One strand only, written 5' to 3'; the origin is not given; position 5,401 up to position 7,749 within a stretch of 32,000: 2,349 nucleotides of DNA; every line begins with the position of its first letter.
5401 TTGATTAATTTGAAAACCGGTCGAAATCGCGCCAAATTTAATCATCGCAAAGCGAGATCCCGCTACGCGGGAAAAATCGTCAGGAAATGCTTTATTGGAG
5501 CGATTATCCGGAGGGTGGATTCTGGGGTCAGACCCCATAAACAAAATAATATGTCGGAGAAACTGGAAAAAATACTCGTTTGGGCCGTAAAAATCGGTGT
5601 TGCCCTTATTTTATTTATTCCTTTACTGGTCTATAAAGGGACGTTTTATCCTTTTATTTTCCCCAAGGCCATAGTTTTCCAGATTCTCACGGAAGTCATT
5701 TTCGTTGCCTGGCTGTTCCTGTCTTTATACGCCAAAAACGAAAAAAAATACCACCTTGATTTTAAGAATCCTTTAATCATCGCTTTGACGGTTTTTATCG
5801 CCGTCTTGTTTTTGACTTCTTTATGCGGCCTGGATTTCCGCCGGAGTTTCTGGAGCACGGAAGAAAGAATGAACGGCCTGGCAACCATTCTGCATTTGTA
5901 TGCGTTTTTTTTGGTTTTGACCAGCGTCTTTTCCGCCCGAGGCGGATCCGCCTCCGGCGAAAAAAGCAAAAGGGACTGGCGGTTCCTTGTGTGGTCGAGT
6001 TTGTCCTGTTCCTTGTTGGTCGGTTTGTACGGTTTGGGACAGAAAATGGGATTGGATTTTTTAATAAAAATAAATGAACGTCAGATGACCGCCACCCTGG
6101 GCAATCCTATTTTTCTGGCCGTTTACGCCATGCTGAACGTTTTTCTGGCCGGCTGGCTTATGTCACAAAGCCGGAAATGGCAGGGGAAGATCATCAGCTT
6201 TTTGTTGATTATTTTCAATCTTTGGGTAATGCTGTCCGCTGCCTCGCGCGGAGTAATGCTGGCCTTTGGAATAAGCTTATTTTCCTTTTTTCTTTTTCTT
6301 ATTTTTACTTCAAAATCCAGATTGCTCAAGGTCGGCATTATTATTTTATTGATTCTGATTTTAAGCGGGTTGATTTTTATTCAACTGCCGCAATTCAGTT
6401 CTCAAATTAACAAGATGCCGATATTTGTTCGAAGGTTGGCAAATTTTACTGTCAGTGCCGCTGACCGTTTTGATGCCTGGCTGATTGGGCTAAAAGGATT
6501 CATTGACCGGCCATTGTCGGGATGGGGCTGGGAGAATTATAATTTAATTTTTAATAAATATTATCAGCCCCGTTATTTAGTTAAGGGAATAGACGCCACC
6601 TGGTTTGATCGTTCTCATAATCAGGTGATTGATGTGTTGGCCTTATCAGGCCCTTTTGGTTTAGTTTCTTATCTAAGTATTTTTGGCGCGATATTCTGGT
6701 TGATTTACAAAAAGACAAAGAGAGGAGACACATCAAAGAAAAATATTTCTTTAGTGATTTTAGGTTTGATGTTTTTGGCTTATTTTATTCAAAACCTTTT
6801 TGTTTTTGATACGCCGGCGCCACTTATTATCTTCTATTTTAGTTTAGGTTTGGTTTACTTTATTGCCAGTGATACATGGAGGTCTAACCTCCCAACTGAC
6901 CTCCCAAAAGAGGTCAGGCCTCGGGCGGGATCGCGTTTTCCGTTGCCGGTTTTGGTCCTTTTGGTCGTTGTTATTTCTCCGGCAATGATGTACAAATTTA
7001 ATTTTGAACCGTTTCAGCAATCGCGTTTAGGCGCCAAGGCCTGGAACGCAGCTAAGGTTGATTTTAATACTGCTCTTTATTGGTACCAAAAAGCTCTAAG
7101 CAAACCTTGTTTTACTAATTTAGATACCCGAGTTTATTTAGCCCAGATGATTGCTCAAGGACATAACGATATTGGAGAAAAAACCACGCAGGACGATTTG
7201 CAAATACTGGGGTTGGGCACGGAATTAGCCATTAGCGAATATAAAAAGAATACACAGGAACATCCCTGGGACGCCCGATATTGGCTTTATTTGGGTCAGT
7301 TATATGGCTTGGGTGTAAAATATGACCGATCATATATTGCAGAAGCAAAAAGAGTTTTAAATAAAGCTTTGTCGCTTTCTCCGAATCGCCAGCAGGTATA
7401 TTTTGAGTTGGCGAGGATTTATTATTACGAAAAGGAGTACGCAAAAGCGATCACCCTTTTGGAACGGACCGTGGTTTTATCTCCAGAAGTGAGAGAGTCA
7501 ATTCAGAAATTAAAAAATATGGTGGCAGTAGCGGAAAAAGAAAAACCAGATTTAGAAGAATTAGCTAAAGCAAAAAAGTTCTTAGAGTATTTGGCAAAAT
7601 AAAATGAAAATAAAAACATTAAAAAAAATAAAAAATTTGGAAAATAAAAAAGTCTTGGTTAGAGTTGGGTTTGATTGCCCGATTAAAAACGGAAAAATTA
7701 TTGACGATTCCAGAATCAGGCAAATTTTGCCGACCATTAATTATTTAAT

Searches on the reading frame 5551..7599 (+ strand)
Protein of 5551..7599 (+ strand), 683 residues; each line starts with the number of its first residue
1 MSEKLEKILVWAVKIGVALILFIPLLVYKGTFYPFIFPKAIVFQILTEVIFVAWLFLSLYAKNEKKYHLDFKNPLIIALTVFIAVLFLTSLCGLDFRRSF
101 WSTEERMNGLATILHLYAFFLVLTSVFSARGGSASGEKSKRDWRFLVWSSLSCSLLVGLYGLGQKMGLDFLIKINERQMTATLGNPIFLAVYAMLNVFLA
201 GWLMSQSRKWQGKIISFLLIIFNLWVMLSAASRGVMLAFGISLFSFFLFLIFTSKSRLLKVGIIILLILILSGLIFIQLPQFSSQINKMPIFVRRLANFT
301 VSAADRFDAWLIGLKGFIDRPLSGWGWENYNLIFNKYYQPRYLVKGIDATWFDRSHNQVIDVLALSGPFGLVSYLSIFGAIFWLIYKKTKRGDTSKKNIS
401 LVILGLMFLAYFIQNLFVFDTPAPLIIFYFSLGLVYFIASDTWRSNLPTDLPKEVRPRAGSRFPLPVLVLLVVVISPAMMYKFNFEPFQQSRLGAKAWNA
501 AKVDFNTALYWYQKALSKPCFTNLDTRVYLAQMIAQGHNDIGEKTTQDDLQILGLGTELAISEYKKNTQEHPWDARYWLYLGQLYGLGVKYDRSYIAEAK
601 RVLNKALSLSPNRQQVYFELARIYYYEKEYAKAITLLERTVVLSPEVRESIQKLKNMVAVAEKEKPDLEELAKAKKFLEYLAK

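Call 4: search_protein_families(library=pfam, proteins=[window:5551-7599:+], max_evalue=1)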
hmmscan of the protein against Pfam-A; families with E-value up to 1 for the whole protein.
window:5551-7599:+ (683 aa): 15 families
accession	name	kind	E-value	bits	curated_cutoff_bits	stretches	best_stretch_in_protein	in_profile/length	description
PF04932.20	Wzy_C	-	4.7e-15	56.1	31.7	1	219-375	2-149/149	O-Antigen ligase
PF14559.12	TPR_19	-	1.5e-06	28.8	25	1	597-640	8-51/68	Tetratricopeptide repeat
PF13428.12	TPR_14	-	7.4e-06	26.6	23.5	2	596-623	17-44/44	Tetratricopeptide repeat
PF07719.23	TPR_2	-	3.2e-05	24.2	27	1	616-646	3-33/34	Tetratricopeptide repeat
PF23914.1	TPR_CcmH_CycH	-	0.00024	21.4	42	1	537-644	19-117/158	Cytochrome c-type biogenesis protein H TPR domain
PF13432.12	TPR_16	-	0.0016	19.3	32.7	1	596-645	13-62/65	Tetratricopeptide repeat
PF00515.34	TPR_1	-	0.0018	18.4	27.8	1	616-645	3-32/34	Tetratricopeptide repeat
PF13414.12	TPR_11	-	0.0034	17.5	26.8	1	595-625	9-39/42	TPR repeat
PF13431.12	TPR_17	-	0.0084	16.8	24.4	1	603-634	2-33/34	Tetratricopeptide repeat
PF13174.12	TPR_6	-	0.03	15.4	26.3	1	616-641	2-27/33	Tetratricopeptide repeat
PF12895.13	ANAPC3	-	0.04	14.7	27.2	1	599-640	8-49/82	Anaphase-promoting complex, cyclosome, subunit 3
PF13176.12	TPR_7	-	0.06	13.9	27.9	1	618-646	3-33/36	Tetratricopeptide repeat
PF25060.1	ARM_TT21_2nd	-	0.065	13.1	27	1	594-647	202-255/270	Tetratricopeptide repeat protein 21 second ARM domain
PF13424.12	TPR_12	-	0.13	13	30.1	1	610-640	41-71/77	Tetratricopeptide repeat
PF13181.12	TPR_8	-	0.14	12.8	25.7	1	615-639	2-26/34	Tetratricopeptide repeat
